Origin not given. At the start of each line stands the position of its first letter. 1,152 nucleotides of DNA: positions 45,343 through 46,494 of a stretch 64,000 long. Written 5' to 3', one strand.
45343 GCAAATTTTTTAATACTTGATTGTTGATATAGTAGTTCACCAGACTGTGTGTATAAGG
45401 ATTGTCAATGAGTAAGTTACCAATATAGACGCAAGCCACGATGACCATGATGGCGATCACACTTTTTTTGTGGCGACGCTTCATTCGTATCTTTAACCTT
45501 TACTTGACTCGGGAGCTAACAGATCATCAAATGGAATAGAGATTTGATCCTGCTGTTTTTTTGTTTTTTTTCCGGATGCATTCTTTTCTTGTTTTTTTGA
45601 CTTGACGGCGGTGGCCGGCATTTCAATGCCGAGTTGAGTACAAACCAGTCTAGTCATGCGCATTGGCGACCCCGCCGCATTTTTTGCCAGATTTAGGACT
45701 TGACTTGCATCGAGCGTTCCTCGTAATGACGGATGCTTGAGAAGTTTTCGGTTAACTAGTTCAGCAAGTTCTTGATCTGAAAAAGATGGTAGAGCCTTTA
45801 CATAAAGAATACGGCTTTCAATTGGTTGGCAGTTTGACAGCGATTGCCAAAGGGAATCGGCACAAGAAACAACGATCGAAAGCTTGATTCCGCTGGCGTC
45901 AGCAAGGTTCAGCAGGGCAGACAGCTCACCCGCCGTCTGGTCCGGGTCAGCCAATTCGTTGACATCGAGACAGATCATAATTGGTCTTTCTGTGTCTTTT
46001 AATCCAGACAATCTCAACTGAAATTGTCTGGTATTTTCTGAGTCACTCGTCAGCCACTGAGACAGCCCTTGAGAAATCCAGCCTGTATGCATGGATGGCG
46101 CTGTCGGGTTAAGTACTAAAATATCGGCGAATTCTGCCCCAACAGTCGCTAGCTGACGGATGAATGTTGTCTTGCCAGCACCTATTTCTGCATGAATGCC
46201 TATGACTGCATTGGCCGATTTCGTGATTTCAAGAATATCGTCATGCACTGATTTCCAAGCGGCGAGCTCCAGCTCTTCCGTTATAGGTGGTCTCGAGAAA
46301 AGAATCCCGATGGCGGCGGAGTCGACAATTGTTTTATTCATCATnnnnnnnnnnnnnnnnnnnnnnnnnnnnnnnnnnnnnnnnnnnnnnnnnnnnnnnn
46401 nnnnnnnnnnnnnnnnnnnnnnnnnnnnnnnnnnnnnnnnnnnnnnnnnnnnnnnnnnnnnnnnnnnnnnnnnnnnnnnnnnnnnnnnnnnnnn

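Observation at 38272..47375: Candidate novel envelope-biogenesis module: pseudo-receiver/TPR protein and ExeA-like ATPase translationally coupled to TamB and a giant Omp85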

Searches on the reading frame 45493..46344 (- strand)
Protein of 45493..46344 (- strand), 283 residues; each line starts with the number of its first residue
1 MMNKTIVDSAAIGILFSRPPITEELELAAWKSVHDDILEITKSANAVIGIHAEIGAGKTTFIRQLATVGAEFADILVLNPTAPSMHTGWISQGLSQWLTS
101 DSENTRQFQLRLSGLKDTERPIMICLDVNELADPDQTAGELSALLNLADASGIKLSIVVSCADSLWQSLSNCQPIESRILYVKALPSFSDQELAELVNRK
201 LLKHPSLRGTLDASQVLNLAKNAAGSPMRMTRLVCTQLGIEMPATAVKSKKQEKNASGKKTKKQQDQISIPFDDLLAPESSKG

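Call 5: search_protein_families(library=pfam, proteins=[window:45493-46344:-], max_evalue=0.1)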
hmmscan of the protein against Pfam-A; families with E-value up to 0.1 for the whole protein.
window:45493-46344:- (283 aa): 6 families
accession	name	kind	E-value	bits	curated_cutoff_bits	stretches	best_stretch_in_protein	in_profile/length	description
PF24404.1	nSTAND_NTPase7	-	1.8e-06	27.6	27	1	40-162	7-124/399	Novel STAND NTPase 7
PF25199.1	nSTAND_NTPase5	-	2.1e-05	24.8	34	1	31-169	26-140/145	Novel STAND NTPase 5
PF02367.23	TsaE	-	0.0036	17.7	26.6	1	43-67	19-43/128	Threonylcarbamoyl adenosine biosynthesis protein TsaE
PF13401.12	AAA_22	-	0.011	16.5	27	1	47-166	7-127/130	AAA domain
PF13604.12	AAA_30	-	0.031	14.4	27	1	39-154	12-118/191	AAA domain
PF13191.12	AAA_16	-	0.052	14.5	32.6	0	50-150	29-161/167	AAA ATPase domain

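Call 6: search_protein_families(library=ncbifam, proteins=[window:45493-46344:-], max_evalue=0.1)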
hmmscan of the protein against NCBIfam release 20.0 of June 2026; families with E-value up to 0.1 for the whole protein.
window:45493-46344:- (283 aa): 2 families
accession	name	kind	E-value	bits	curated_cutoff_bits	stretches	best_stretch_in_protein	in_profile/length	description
TIGR03015.1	pepcterm_ATPase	hypoth_equivalog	0.036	13.5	324.5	0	45-66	43-64/269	XrtA/PEP-CTERM system-associated ATPase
TIGR00150.1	T6A_YjeE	equivalog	0.089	12.6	60.1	0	34-66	12-43/135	tRNA (adenosine(37)-N6)-threonylcarbamoyltransferase complex ATPase subunit type 1 TsaE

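Call 10: find_homologous_proteins(query=window:45493-46344:-)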
Query window:45493-46344:- (283 aa): 15 proteins with E <= 0.001 among 2777 candidates.
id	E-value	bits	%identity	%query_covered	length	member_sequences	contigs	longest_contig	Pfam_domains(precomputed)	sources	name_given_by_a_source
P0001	6.9e-170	581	96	100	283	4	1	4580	PF24404.2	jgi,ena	-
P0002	3.4e-168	576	93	100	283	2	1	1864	PF24404.2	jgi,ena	-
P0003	6.6e-168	575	94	100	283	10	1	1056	PF24404.2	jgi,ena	-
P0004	7.8e-157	538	87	100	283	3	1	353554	PF25199.2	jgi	jgi:type II secretory pathway predicted ATPase ExeA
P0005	2.7e-156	537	88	100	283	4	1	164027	PF25199.2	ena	-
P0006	8.7e-154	528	87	100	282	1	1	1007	-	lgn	-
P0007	4.0e-143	494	86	95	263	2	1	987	PF24404.2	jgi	jgi:hypothetical protein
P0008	4.0e-117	408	66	99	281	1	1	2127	PF24404.2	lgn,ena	-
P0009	1.1e-111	390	65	99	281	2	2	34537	-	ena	-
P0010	1.8e-92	328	54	99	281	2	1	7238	PF13401.13,PF25199.2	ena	-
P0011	3.1e-77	278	47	98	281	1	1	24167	-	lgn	-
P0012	4.1e-77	277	47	98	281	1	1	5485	-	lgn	-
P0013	1.4e-75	272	47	98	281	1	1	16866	-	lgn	-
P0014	6.4e-65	237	43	99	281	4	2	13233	-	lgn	-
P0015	3.5e-58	215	39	99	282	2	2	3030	-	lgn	-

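Call 12: find_encoding_contigs(protein=P0014, flank=10000, max_places=2)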
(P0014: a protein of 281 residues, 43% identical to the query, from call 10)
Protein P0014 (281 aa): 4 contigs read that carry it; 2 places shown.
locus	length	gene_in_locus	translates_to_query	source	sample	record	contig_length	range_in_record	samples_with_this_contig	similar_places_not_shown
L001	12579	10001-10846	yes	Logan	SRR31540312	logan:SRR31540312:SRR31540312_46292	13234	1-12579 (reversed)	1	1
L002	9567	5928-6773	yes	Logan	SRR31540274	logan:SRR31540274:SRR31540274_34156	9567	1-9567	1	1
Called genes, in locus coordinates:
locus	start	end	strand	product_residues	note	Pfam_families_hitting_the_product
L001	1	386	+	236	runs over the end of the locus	PF24675:NpmA (weak), PF02390:Methyltransf_4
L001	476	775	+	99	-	-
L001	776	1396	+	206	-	PF02130:YbeY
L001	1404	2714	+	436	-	PF01595:CNNM, PF00571:CBS (weak), PF03471:CorC_HlyC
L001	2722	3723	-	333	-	PF00933:Glyco_hydro_3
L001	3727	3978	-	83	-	PF13083:KH_KhpA-B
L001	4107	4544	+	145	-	PF10604:Polyketide_cyc2 (weak), PF03364:Polyketide_cyc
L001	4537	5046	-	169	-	-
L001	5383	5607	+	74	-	-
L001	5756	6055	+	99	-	-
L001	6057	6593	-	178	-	PF00156:Pribosyltran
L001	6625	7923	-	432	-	PF02885:Glycos_trans_3N, PF00591:Glycos_transf_3, PF07831:PYNP_C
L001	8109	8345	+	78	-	-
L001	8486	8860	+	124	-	-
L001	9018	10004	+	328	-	PF14559:TPR_19 (faint)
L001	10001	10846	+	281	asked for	-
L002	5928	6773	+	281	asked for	-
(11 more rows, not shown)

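Call 29: search_solved_structures(query=A1, max_evalue=1, show_alignments=2)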
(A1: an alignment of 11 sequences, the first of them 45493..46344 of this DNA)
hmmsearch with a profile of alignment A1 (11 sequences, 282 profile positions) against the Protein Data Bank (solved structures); distinct sequences matched with E-value up to 1: 47.
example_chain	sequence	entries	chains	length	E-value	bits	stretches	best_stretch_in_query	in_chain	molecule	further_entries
3ozx_A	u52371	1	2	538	0.0045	19.4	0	44-67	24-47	RNase L inhibitor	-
6tmf_d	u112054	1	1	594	0.0058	19.1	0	44-67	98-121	ATPase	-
5jcs_s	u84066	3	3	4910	0.021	17.2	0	48-82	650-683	Midasin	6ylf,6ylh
6i27_A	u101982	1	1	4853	0.022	17.2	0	48-82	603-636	Midasin,Midasin,Midasin,Midasin,Midasin,Midasin,Midasin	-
6i26_A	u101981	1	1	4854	0.022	17.2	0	48-82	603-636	Midasin,Midasin,Midasin,Midasin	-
6hyp_A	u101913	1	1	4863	0.022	17.2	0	48-82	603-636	Midasin,Midasin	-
5h0r_G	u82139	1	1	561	0.027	16.9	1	41-70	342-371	VP4 protein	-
8t1p_C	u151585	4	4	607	0.028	16.8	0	47-67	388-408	Probable multidrug resistance ABC transporter ATP-binding/permease protein YheI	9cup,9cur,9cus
7m33_C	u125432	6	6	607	0.031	16.7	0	47-67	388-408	Probable multidrug resistance ABC transporter ATP-binding/permease protein YheI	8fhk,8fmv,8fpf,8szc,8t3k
3jb6_B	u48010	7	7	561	0.037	16.4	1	41-69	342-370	Viral structural protein 4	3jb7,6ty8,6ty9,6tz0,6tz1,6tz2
6k32_B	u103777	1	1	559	0.038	16.4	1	41-69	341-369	Viral structural protein 4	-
5o5q_A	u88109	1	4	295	0.047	16.1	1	42-128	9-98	RNase adapter protein RapZ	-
3jag_jj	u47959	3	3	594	0.083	15.3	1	45-68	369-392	ABCE1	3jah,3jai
6zvj_1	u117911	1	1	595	0.084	15.2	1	45-68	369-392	ATP-binding cassette sub-family E member 1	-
6yal_k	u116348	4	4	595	0.084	15.2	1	45-68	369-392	ATP-binding cassette sub-family E member 1 (ABCE1) | ATP binding cassette subfamily E member 1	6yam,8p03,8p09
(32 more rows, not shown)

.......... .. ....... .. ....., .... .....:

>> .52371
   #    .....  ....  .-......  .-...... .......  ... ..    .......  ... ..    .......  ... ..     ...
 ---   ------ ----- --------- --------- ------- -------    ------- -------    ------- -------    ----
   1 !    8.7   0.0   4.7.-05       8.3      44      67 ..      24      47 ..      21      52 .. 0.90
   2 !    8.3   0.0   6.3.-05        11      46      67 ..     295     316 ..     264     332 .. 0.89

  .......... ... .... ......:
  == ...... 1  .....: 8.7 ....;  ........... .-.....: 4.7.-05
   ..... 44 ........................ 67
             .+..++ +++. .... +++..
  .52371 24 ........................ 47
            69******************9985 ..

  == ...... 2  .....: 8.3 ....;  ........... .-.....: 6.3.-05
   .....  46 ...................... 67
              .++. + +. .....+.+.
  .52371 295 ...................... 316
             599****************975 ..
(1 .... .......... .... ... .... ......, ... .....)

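Call 35: predict_structure(alignment_id=A3)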
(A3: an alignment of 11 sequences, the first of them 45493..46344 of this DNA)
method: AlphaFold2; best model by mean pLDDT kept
length: 283 residues; sequences in the alignment: 11
mean_pLDDT: 81.3   pTM: 0.76
mean pLDDT of the five models: 81.3, 80.1, 78.0, 76.3, 75.1
residues with pLDDT >= 90: 154; 70-90: 76; 50-70: 11; < 50: 42
segments of 3 or more residues with pLDDT < 50: 1-4, 246-283
pLDDT, mean of each block of 10 residues (from residue 1): 54 85 88 97 96 92 94 90 73 85 81 86 93 90 94 95 94 95 96 94 85 95 95 91 50 27 31 44 37
secondary structure, 60 per line:
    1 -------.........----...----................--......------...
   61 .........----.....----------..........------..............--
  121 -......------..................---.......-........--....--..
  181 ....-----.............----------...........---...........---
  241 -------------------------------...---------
elements in order: H8-16 H28-43 E46-51 H58-69 E74-78 H89-98 H105-118 E122-127 H134-151 E155-161 H163-170 H173-176 E179-184 H190-202 H213-223 H227-237

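Call 36: search_protein_representatives(alignment_id=A3)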
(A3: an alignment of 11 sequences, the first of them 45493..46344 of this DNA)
Query: 11 sequences, 281 profile positions. Proteins with E-value up to 0.001 (for the whole library): 690; up to 1e-10: 38; up to 1e-30: 19. The best 150 are listed.
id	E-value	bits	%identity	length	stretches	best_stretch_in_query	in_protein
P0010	1.7e-131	453.9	-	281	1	1-281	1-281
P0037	3.8e-108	377.3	-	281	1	1-281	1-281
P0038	2.5e-105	368.1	-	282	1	1-281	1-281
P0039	1.3e-92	326.3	-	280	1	1-281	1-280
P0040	4.8e-80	285.1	-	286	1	9-280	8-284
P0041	4.9e-69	249.0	-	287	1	3-279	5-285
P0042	8.8e-68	244.9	-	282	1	6-281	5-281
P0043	1.9e-64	233.9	-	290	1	7-279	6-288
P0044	2.8e-64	233.4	-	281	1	7-280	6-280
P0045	6.8e-62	225.5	-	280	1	10-279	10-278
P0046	6.4e-55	202.7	-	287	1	7-279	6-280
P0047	2.3e-54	200.9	-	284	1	3-279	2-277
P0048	9.1e-54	198.9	-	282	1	9-280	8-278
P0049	1.0e-53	198.7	-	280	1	7-279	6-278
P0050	5.2e-47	176.7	-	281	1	6-279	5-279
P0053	4.9e-45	170.2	-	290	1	12-276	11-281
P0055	2.0e-22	96.1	-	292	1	7-277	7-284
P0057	1.2e-17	80.4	-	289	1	18-277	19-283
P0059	1.2e-15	73.8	-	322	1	19-206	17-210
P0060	1.5e-15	73.5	-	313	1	27-263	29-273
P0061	7.6e-15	71.2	-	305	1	15-214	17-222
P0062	1.6e-14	70.2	-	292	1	10-277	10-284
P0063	5.5e-14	68.4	-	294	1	27-230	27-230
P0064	1.7e-13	66.7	-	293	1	35-260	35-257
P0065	1.2e-12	63.9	-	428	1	31-249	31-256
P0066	7.2e-12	61.4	-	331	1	13-204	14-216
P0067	7.7e-12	61.3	-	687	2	48-237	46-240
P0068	9.6e-12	61.0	-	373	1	43-237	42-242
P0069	1.2e-11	60.7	-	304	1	33-227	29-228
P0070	2.6e-11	59.6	-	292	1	23-252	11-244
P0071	4.7e-11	58.8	-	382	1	30-236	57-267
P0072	5.3e-11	58.6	-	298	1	19-280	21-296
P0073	6.6e-11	58.3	-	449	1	27-235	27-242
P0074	1.1e-10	57.6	-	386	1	30-246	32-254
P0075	1.5e-10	57.1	-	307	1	34-244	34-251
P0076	3.3e-10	56.0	-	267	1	48-235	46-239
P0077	7.9e-10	54.7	-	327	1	34-279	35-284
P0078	7.9e-10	54.7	-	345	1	21-230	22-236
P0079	8.1e-10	54.7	-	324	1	46-226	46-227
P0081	1.0e-09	54.3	-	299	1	41-234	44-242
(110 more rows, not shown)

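Call 37: search_protein_families(library=pfam, proteins=[P0053, P0055, P0057, P0059, P0060, P0062, P0065, P0067, P0072, P0076], max_evalue=0.001)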
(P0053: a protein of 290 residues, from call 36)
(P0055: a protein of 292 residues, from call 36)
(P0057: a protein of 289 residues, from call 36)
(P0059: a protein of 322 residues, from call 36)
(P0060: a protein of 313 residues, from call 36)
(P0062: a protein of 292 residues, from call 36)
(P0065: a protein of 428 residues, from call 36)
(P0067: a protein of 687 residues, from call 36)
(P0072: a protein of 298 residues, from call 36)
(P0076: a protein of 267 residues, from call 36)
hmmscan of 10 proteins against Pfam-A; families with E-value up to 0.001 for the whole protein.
P0053 (290 aa): 1 family
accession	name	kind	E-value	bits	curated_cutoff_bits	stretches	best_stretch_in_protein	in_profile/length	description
PF13401.12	AAA_22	-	0.00021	22.1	27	0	45-162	6-124/130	AAA domain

P0055 (292 aa): 4 families
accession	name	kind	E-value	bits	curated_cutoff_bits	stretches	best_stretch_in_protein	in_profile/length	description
PF13401.12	AAA_22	-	2.6e-09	37.9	27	1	44-165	4-123/130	AAA domain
PF13191.12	AAA_16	-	1.6e-07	32.4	32.6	1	32-135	11-142/167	AAA ATPase domain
PF24883.2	NPHP3_N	-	0.00013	22.6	24.8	0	43-77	20-54/164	Nephrocystin 3, N-terminal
PF25199.1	nSTAND_NTPase5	-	0.00078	19.7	34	0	38-78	34-74/145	Novel STAND NTPase 5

P0057 (289 aa): 3 families
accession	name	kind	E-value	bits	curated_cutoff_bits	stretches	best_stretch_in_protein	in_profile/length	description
PF13191.12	AAA_16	-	4.7e-07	30.9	32.6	1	37-165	14-164/167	AAA ATPase domain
PF13401.12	AAA_22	-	1.3e-06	29.2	27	1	48-152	5-105/130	AAA domain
PF05729.18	NACHT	-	0.00068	19.9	26.7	0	50-146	2-97/167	NACHT domain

P0059 (322 aa): 2 families
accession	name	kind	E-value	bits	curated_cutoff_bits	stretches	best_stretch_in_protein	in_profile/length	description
PF13401.12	AAA_22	-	2.4e-09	38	27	1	44-164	4-123/130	AAA domain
PF13191.12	AAA_16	-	3.8e-08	34.4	32.6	1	31-169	10-142/167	AAA ATPase domain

P0060 (313 aa): 3 families
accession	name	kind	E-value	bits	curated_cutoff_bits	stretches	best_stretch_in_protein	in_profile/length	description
PF13401.12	AAA_22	-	6.2e-09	36.7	27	1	48-155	5-110/130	AAA domain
PF13191.12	AAA_16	-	2e-08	35.3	32.6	1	38-164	15-165/167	AAA ATPase domain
PF05729.18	NACHT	-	1.5e-05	25.3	26.7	1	50-174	2-132/167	NACHT domain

P0062 (292 aa): 1 family
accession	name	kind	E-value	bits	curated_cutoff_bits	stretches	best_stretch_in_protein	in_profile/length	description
PF13401.12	AAA_22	-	3.3e-05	24.6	27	1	44-164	4-122/130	AAA domain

P0065 (428 aa): 2 families
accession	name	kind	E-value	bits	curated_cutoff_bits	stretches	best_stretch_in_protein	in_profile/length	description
PF13401.12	AAA_22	-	2e-11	44.7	27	1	44-174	4-127/130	AAA domain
PF09848.15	SLFN-g3_helicase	-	1.8e-05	24.6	24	1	45-144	1-95/354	Schlafen group 3, DNA/RNA helicase domain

P0067 (687 aa): 36 families (the best 25 are shown)
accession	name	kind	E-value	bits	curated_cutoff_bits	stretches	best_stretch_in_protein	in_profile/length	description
PF13401.12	AAA_22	-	1.9e-47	161.3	27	2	40-170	2-130/130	AAA domain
PF13191.12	AAA_16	-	1.5e-19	71.6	32.6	2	40-151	21-161/167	AAA ATPase domain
PF13604.12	AAA_30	-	5.1e-13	49.6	27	2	38-146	13-112/191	AAA domain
PF07728.20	AAA_5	-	6.8e-11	42.8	22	1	46-147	2-91/139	AAA domain (dynein-related subfamily)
PF20720.3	nSTAND3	-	2.9e-10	40.5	27.2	1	39-70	13-44/155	Novel STAND NTPase 3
PF00004.35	AAA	-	3.2e-10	41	21.2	0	46-138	1-73/131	ATPase family associated with various cellular activities (AAA)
PF13245.12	AAA_19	-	2.3e-09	38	25.1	0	43-139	11-107/134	AAA domain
PF05496.18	RuvB_N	-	2.2e-08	34.5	27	0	43-79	33-69/159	Holliday junction DNA helicase RuvB P-loop domain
PF00437.27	T2SSE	-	2.7e-08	33.3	24.9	0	321-358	128-165/370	Type II/IV secretion system protein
PF05970.20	PIF1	-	6.5e-08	32.9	25.9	1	34-145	12-125/223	PIF1-like helicase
PF25199.1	nSTAND_NTPase5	-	1.8e-07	31.6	34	1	40-131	38-133/145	Novel STAND NTPase 5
PF09848.15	SLFN-g3_helicase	-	2.5e-07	30.8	24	0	337-425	3-92/354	Schlafen group 3, DNA/RNA helicase domain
PF13481.12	AAA_25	-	3.1e-07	30.7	27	0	38-67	28-57/195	AAA domain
PF12775.13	AAA_7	-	3.8e-07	30.3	25.8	0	323-369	21-68/181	P-loop containing dynein motor region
PF05729.18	NACHT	-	4.5e-07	30.3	26.7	0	46-69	3-26/167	NACHT domain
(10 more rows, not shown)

P0072 (298 aa): 2 families
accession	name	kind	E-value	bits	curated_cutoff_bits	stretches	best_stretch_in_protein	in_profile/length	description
PF13401.12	AAA_22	-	8e-08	33.1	27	1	47-158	4-111/130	AAA domain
PF24883.2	NPHP3_N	-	2.3e-05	25.1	24.8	0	40-76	13-50/164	Nephrocystin 3, N-terminal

P0076 (267 aa): 15 families
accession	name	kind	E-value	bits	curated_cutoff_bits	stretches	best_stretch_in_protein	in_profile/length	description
PF13401.12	AAA_22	-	6.7e-24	85.1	27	1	41-171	3-128/130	AAA domain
PF13191.12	AAA_16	-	1.7e-08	35.6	32.6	1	32-155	12-162/167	AAA ATPase domain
PF01637.24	ATPase_2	-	4.2e-07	30.4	33.2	1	44-236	21-224/225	ATPase domain predominantly from Archaea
PF07728.20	AAA_5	-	1.4e-06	28.8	22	1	46-152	2-93/139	AAA domain (dynein-related subfamily)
PF05621.17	TniB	-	4.6e-06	26.6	22.4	1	32-185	23-181/189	Bacterial TniB protein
PF09848.15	SLFN-g3_helicase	-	9.6e-06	25.5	24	1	46-141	4-96/354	Schlafen group 3, DNA/RNA helicase domain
PF00437.27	T2SSE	-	1.5e-05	24.2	24.9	1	29-81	128-180/370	Type II/IV secretion system protein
PF12775.13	AAA_7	-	2.2e-05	24.5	25.8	1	36-78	26-68/181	P-loop containing dynein motor region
PF02492.25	cobW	-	3.1e-05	24.1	20.7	1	46-80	3-36/180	CobW/HypB/UreG, nucleotide-binding domain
PF13173.12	AAA_14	-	6.5e-05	23.4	27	1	43-149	2-85/129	AAA domain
PF13604.12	AAA_30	-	0.00016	21.9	27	1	39-175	14-133/191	AAA domain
PF02367.23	TsaE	-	0.00018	21.9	26.6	1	41-68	19-46/128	Threonylcarbamoyl adenosine biosynthesis protein TsaE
PF13245.12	AAA_19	-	0.00027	21.5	25.1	0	42-166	10-125/134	AAA domain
PF00004.35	AAA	-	0.00036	21.4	21.2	1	46-154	1-97/131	ATPase family associated with various cellular activities (AAA)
PF03266.21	NTPase_1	-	0.00061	20.1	23.9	0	46-73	2-29/168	NTPase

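Call 43: find_homologous_proteins(query=A5, max_evalue=0.00001)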
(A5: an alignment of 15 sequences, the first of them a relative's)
Query A5 (15 sequences) (292 aa, profile of the alignment): 3 proteins with E <= 0.00001 among 8000 candidates.
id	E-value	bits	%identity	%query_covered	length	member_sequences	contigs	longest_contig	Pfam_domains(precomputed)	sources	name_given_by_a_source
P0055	5.1e-85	303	100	100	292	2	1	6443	PF13401.13,PF13191.13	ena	-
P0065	5.3e-73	264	20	82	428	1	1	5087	PF13401.13,PF09848.16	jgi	jgi:type II secretory pathway predicted ATPase ExeA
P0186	7.9e-12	63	21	75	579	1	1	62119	PF13604.13,PF13245.13,PF13401.13,PF01637.25,PF07728.21,PF13191.13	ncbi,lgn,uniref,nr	ncbi:conserved hypothetical protein [Candidatus Desulfarcum epimagneticum]|uniref:AAA+ ATPase domain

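Call 44: find_encoding_contigs(protein=P0055, flank=10000, max_places=2)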
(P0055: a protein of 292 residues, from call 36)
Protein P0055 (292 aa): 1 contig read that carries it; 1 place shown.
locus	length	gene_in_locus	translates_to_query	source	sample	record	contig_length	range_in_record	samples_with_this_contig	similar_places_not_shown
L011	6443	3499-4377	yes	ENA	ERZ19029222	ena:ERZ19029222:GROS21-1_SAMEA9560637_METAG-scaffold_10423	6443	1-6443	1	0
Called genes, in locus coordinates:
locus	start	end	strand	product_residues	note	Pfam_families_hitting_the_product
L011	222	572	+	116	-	-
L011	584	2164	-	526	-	-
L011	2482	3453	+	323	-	PF14559:TPR_19 (faint), PF13428:TPR_14 (faint)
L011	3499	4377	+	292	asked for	PF13191:AAA_16 (weak), PF13401:AAA_22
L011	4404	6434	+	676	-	-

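Call 45: find_encoding_contigs(protein=P0065, flank=10000, max_places=2)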
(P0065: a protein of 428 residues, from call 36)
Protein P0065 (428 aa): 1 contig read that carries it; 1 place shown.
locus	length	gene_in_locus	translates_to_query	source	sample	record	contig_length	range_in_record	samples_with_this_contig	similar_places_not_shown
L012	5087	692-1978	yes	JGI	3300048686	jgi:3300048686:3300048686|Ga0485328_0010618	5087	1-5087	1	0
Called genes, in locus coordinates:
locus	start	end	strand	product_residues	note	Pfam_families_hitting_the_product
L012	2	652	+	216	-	PF13176:TPR_7 (faint), PF13428:TPR_14 (faint)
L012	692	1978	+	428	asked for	PF13401:AAA_22, PF09848:SLFN-g3_helicase (faint)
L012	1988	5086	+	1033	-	?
